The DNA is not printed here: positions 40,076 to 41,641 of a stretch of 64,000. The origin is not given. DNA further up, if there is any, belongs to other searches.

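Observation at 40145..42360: Operon of a 60-aa 'sorting-signal-only' LPXTG protein, a sortase and a processive GT2 polysaccharide synthase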

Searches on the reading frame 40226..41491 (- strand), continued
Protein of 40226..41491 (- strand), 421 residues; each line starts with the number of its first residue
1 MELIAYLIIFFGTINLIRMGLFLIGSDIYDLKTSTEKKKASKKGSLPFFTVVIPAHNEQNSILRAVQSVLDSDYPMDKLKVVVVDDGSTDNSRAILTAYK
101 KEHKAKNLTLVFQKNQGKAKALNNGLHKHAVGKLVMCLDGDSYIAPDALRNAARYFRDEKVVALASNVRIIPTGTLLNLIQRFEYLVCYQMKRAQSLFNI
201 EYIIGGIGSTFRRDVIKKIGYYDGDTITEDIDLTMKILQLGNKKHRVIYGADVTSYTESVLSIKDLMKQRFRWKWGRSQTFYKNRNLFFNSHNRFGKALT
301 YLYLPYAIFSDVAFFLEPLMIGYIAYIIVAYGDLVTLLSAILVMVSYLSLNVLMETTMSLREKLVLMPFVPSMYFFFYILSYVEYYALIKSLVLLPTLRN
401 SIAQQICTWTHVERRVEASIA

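Call 62: get_annotated_region(hit=H1, flank=2500)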
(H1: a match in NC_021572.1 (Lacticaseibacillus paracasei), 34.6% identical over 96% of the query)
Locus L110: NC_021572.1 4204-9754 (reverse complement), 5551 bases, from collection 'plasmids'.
description: Lacticaseibacillus paracasei plasmid pLP5401, complete sequence
organism: Lacticaseibacillus paracasei (NCBI taxid 1597)
taxonomy: Bacteria; Bacillota; Bacilli; Lactobacillales; Lactobacillaceae; Lacticaseibacillus; Lacticaseibacillus paracasei
host: -; source: -; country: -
typing (MOB-suite, as given by PLSDB): mobilizable; relaxase MOBP
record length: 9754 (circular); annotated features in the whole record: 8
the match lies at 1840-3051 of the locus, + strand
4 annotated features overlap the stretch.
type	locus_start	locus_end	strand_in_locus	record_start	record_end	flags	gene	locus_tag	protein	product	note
CDS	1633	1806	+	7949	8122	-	-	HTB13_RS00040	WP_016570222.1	hypothetical protein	-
CDS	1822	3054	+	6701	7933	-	-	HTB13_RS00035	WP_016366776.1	glycosyltransferase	-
CDS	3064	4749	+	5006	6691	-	-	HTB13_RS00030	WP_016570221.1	integral membrane protein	-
CDS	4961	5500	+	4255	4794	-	-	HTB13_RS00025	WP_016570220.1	DUF536 domain-containing protein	-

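Call 63: get_annotated_region(hit=H3, flank=2500)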
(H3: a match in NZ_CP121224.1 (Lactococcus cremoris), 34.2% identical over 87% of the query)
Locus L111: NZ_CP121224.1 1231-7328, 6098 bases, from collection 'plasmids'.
description: Lactococcus cremoris strain JM1 plasmid pJM1E, complete sequence
organism: Lactococcus cremoris (NCBI taxid 1359)
taxonomy: Bacteria; Bacillota; Bacilli; Lactobacillales; Streptococcaceae; Lactococcus; Lactococcus cremoris
host: -; source: Single cell,Dairy fermentation; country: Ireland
typing (MOB-suite, as given by PLSDB): non-mobilizable; replicon Inc11,rep_cluster_556,rep_cluster_570
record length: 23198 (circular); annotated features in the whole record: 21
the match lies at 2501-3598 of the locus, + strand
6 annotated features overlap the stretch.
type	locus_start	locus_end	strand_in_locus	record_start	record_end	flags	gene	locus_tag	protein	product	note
CDS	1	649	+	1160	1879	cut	-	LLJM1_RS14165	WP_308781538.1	hypothetical protein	-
CDS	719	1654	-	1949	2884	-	-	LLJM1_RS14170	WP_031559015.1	IS30 family transposase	-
CDS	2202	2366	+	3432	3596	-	-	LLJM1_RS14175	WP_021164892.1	hypothetical protein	-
CDS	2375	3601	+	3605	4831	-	-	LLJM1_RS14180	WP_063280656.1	glycosyltransferase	-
CDS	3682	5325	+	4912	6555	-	-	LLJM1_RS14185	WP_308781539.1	hypothetical protein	-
CDS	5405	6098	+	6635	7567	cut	-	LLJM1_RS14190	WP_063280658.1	glycosyltransferase family 2 protein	-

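Call 66: search_protein_families(library=pfam, proteins=[L110:3064-4749:+, L111:3682-5325:+, L110:1822-3054:+], max_evalue=0.001)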
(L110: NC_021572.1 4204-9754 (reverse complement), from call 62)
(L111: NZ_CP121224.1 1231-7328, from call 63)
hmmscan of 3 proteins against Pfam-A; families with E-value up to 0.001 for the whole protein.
L110:3064-4749:+ (561 aa): 0 families

L111:3682-5325:+ (547 aa): 0 families

L110:1822-3054:+ (410 aa): 7 families
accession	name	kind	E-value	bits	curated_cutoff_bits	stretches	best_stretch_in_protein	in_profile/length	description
PF00535.33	Glycos_transf_2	-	1.6e-28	100.2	23.3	1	51-216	1-167/168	Glycosyl transferase family 2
PF13641.12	Glyco_tranf_2_3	-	1.9e-26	93.9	27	1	49-274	2-230/230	Glycosyltransferase like family 2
PF13632.12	Glyco_trans_2_3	-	8.9e-16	58.7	27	1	132-334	2-193/198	Glycosyl transferase family group 2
PF10111.15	Glyco_tranf_2_2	-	2.1e-11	44.3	27.3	1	51-151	1-104/276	Glycosyltransferase like family 2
PF13506.12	Glyco_transf_21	-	5.8e-06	26.3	21.7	1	115-271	18-172/174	Glycosyl transferase family 21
PF03142.21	Chitin_synth_2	-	0.00034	19.8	27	0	130-188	203-263/527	Chitin synthase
PF13704.12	Glyco_tranf_2_4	-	0.00087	20.2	27.5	0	78-139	20-82/98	Glycosyl transferase family 2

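Call 69: get_annotated_region(hit=H6, flank=2500)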
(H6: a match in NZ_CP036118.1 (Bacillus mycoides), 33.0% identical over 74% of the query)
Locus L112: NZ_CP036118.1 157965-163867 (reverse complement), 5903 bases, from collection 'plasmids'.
description: Bacillus mycoides strain JAS481 plasmid p237
organism: Bacillus mycoides (NCBI taxid 1405)
taxonomy: Bacteria; Bacillota; Bacilli; Bacillales; Bacillaceae; Bacillus; Bacillus mycoides
host: -; source: cell culture,soil; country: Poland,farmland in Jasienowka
typing (MOB-suite, as given by PLSDB): conjugative; replicon rep_cluster_1869; relaxase MOBP; mating-pair formation MPF_T
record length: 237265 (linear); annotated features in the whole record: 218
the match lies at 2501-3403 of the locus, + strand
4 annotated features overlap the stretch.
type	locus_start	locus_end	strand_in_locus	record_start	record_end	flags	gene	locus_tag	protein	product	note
CDS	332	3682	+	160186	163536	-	-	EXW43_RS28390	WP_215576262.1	glycosyltransferase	-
CDS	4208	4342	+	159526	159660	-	-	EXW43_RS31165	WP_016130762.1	hypothetical protein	-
CDS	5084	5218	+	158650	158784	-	-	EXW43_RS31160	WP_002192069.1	hypothetical protein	-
CDS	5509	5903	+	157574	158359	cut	-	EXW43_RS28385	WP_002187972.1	GNAT family N-acetyltransferase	-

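Call 72: search_protein_families(library=pfam, proteins=[L001:158-949:+, L004:3358-4128:+], max_evalue=0.01)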
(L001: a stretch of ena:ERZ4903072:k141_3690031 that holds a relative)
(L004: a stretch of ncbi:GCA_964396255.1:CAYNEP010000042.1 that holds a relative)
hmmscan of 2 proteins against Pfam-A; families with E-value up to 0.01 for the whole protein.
L001:158-949:+ (263 aa): 0 families

L004:3358-4128:+ (256 aa): 1 family
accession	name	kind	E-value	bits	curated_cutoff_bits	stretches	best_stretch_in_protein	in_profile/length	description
PF00413.30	Peptidase_M10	-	0.00015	22.1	24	1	154-255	73-158/159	Matrixin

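Call 75: search_protein_families(library=ncbifam, proteins=[L110:3064-4749:+, L111:3682-5325:+, L110:1822-3054:+, L111:2375-3601:+], max_evalue=0.001)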
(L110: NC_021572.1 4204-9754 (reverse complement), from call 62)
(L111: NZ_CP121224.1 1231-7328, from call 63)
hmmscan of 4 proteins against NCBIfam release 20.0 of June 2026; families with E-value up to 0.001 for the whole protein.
L110:3064-4749:+ (561 aa): 1 family
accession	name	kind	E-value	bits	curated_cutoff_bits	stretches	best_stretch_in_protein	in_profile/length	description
TIGR03766.2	TIGR03766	equivalog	2.6e-185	617.1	500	2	321-538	278-495/496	TIGR03766 family XrtG-associated glycosyltransferase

L111:3682-5325:+ (547 aa): 1 family
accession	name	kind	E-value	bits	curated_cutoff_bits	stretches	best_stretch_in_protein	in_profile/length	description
TIGR03766.2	TIGR03766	equivalog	5.3e-138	461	500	1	13-524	9-495/496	TIGR03766 family XrtG-associated glycosyltransferase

L110:1822-3054:+ (410 aa): 28 families (the best 25 are shown)
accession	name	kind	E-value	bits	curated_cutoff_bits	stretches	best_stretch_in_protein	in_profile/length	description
TIGR03937.1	PgaC_IcaA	equivalog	8.7e-42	143.5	422.3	1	6-298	4-293/407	poly-beta-1,6-N-acetyl-D-glucosamine synthase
TIGR03111.1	glyc2_xrt_Gpos1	hypoth_equivalog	4.1e-29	101.6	363.95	1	5-388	8-407/439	TIGR03111 family XrtG-associated glycosyltransferase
NF041875.1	EPS_EpsD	equivalog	3.7e-18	66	370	1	50-265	1-217/325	exopolysaccharide biosynthesis glycosyltransferase EpsD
NF007482.0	PRK10073.1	equivalog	1.4e-16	60.5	423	1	47-149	5-106/334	glycosyltransferase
TIGR04283.1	glyco_like_mftF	equivalog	6.4e-16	58.6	182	1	50-234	1-169/221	TIGR04283 family arsenosugar biosynthesis glycosyltransferase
NF047683.1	TeichurnBiosyTuaG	equivalog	4.8e-14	52.6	400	1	46-160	4-117/252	teichuronic acid biosynthesis protein TuaG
TIGR03965.1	mycofact_glyco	equivalog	9.5e-14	51.1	280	1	45-234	72-263/467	mycofactocin biosynthesis glycosyltransferase MftF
TIGR04242.1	nodulat_NodC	equivalog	5.6e-13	48.6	550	1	7-164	10-167/395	chitooligosaccharide synthase NodC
NF053739.1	GlytfEpsEBac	equivalog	2.2e-11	43.3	450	1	49-146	2-100/265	glycosyltransferase EpsE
NF007986.1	PRK10714.1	equivalog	8.1e-11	41.5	529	1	48-149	6-111/316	undecaprenyl-phosphate 4-deoxy-4-formamido-L-arabinose transferase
TIGR03030.1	CelA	equivalog_domain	8.9e-11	40.5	699.1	1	5-148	87-248/714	UDP-forming cellulose synthase catalytic subunit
NF010496.0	PRK13915.1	equivalog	1.2e-10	41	262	1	41-140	27-128/307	glucosyl-3-phosphoglycerate synthase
TIGR03469.1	HpnB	hypoth_equivalog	1.7e-10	40.5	379.25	1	34-177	29-183/386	hopene-associated glycosyltransferase HpnB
NF041394.1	GtaseAglG_Halo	equivalog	2.6e-10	40.1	440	1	49-223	2-178/304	glucosyl-dolichyl phosphate glucuronosyltransferase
NF041865.1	EpsU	equivalog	3.5e-10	39.5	700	1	41-274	31-264/394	exopolysaccharide biosynthesis GT2 family glycosyltransferase EpsU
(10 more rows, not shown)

L111:2375-3601:+ (408 aa): 25 families
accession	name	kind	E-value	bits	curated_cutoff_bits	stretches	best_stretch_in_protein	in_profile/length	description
TIGR03937.1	PgaC_IcaA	equivalog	8.4e-38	130.4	422.3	1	13-329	13-322/407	poly-beta-1,6-N-acetyl-D-glucosamine synthase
TIGR03111.1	glyc2_xrt_Gpos1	hypoth_equivalog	2.8e-31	108.8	363.95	1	29-383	30-404/439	TIGR03111 family XrtG-associated glycosyltransferase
TIGR04283.1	glyco_like_mftF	equivalog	5.6e-21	75.2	182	1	48-235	1-172/221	TIGR04283 family arsenosugar biosynthesis glycosyltransferase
NF007482.0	PRK10073.1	equivalog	2.3e-15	56.4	423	1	43-142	3-101/334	glycosyltransferase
TIGR03965.1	mycofact_glyco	equivalog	3e-15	56.1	280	1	42-235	71-266/467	mycofactocin biosynthesis glycosyltransferase MftF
NF047683.1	TeichurnBiosyTuaG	equivalog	2.6e-13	50.2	400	1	45-145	5-105/252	teichuronic acid biosynthesis protein TuaG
NF041875.1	EPS_EpsD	equivalog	2.5e-12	46.8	370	1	48-155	1-108/325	exopolysaccharide biosynthesis glycosyltransferase EpsD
NF047588.1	GlcsyltransPgfSStrep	equivalog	3.6e-12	46.1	500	1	47-146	2-105/308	glycosyltransferase PgfS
NF010496.0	PRK13915.1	equivalog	3.9e-12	45.9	262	1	41-138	28-128/307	glucosyl-3-phosphoglycerate synthase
NF007986.1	PRK10714.1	equivalog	2.4e-11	43.2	529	1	47-138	7-102/316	undecaprenyl-phosphate 4-deoxy-4-formamido-L-arabinose transferase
NF053846.1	glyco_with_XrtP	equivalog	2.5e-11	42.9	520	1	13-164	6-173/440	XrtP-associated glycosyltransferase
TIGR04242.1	nodulat_NodC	equivalog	3.1e-10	39.6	550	1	36-271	38-282/395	chitooligosaccharide synthase NodC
NF041865.1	EpsU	equivalog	4.8e-10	39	700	1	31-150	22-146/394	exopolysaccharide biosynthesis GT2 family glycosyltransferase EpsU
TIGR03030.1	CelA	equivalog_domain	9.6e-10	37.1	699.1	2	194-359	303-468/714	UDP-forming cellulose synthase catalytic subunit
NF041394.1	GtaseAglG_Halo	equivalog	5.7e-09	35.7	440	1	47-221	2-178/304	glucosyl-dolichyl phosphate glucuronosyltransferase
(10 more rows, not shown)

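Call 77: search_dna_similar(query=L110:3064-4749:+, collection=plasmids, mode=protein, max_evalue=1e-10, max_rows=30)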
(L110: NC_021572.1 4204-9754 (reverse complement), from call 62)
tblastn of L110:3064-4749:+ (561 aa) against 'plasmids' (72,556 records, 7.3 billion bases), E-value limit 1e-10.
Records with a match: 19; places in all: 20; records where one place covers at least 80% of the query: 5.
Best place of each record, by identity: >=99% 2; <60% 17.
By first word of the organism name: Lactococcus 17; Lacticaseibacillus 2.
By predicted mobility (MOB-suite, as given by PLSDB): mobilizable 16; non-mobilizable 2; conjugative 1.
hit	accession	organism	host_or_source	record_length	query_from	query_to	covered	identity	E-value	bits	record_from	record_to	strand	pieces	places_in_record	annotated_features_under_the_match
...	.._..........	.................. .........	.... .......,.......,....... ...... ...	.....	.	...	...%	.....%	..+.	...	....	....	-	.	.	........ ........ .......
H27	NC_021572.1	Lacticaseibacillus paracasei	-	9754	1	561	100%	100.0%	0e+0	981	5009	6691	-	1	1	integral membrane protein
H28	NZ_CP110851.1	Lactococcus lactis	Homo sapiens,single cell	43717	40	542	77%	43.6%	2e-52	341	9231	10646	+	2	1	TIGR03766 family XrtG-associated glycosyltransferase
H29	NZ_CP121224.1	Lactococcus cremoris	Single cell,Dairy fermentation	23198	106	561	81%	40.9%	1e-89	309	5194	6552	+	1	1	hypothetical protein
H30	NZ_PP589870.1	Lactococcus sp.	Bacterial culture,Dairy environment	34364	106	561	81%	40.5%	3e-87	302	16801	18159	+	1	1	hypothetical protein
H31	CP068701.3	Lactococcus cremoris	Whole organism,Dairy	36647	106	561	81%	40.5%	3e-87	302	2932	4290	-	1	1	hypothetical protein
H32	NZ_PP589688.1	Lactococcus sp.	Bacterial culture,Dairy environment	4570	343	535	34%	26.5%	8e-11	72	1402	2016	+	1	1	hypothetical protein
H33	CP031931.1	Lactococcus lactis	Dairy Fermentation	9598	343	535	34%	26.5%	9e-11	72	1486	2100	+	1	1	membrane protein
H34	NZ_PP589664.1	Lactococcus sp.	Bacterial culture,Dairy environment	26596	343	535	34%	26.5%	1e-10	72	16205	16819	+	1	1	membrane protein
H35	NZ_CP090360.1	Lactococcus lactis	cell culture,Prof Douwe van Sinderen, ...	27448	343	535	34%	26.5%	1e-10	72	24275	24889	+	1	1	membrane protein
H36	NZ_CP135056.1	Lactococcus lactis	Dairy Fermentation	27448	343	535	34%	26.5%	1e-10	72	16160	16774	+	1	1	membrane protein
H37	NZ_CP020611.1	Lactococcus lactis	-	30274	343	535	34%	26.5%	1e-10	72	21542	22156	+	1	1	membrane protein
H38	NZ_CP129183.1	Lactococcus lactis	Single cell,Dairy fermentation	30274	343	535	34%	26.5%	1e-10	72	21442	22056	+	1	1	membrane protein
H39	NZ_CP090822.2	Lactococcus lactis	cell culture,Cork University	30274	343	535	34%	26.5%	1e-10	72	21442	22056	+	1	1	membrane protein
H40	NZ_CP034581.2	Lactococcus lactis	Single cell,Dairy fermentation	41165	343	535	34%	26.5%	1e-10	72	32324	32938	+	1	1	hypothetical protein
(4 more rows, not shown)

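Call 78: get_annotated_region(hit=H28, flank=5000)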
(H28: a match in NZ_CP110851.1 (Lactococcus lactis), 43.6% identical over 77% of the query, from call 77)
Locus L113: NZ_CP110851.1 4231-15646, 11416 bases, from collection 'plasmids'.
description: Lactococcus lactis strain VHProbi V60 plasmid pBV60, complete sequence
organism: Lactococcus lactis (NCBI taxid 1358)
taxonomy: Bacteria; Bacillota; Bacilli; Lactobacillales; Streptococcaceae; Lactococcus; Lactococcus lactis
host: -; source: Homo sapiens,single cell; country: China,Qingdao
typing (MOB-suite, as given by PLSDB): conjugative; replicon rep_cluster_554; relaxase MOBP; mating-pair formation MPF_T
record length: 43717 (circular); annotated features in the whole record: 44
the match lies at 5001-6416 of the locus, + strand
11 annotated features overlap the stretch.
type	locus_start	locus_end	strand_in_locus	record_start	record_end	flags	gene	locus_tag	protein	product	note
CDS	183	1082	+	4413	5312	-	-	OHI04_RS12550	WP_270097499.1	sensor domain-containing diguanylate cyclase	-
CDS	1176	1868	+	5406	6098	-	-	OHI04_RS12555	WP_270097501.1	EAL domain-containing protein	-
CDS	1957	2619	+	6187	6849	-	-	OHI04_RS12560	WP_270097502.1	Firmicu-CTERM sorting domain-containing protein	-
CDS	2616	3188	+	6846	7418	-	xrtG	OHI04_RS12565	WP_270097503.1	exosortase family protein XrtG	-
CDS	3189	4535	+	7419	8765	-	-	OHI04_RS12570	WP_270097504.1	TIGR03111 family XrtG-associated glycosyltransferase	-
CDS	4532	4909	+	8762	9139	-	-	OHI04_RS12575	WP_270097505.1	6-carboxytetrahydropterin synthase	-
CDS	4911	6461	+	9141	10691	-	-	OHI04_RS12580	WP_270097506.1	TIGR03766 family XrtG-associated glycosyltransferase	-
CDS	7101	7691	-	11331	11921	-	-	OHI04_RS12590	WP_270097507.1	site-specific integrase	-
CDS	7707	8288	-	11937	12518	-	-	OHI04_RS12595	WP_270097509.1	stage II sporulation protein M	-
CDS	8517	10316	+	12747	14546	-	-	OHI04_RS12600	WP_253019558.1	RNA-directed DNA polymerase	-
CDS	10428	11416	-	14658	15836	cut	-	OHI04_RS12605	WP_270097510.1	restriction endonuclease subunit S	GO:0006304 - DNA modification [Evidence IEA]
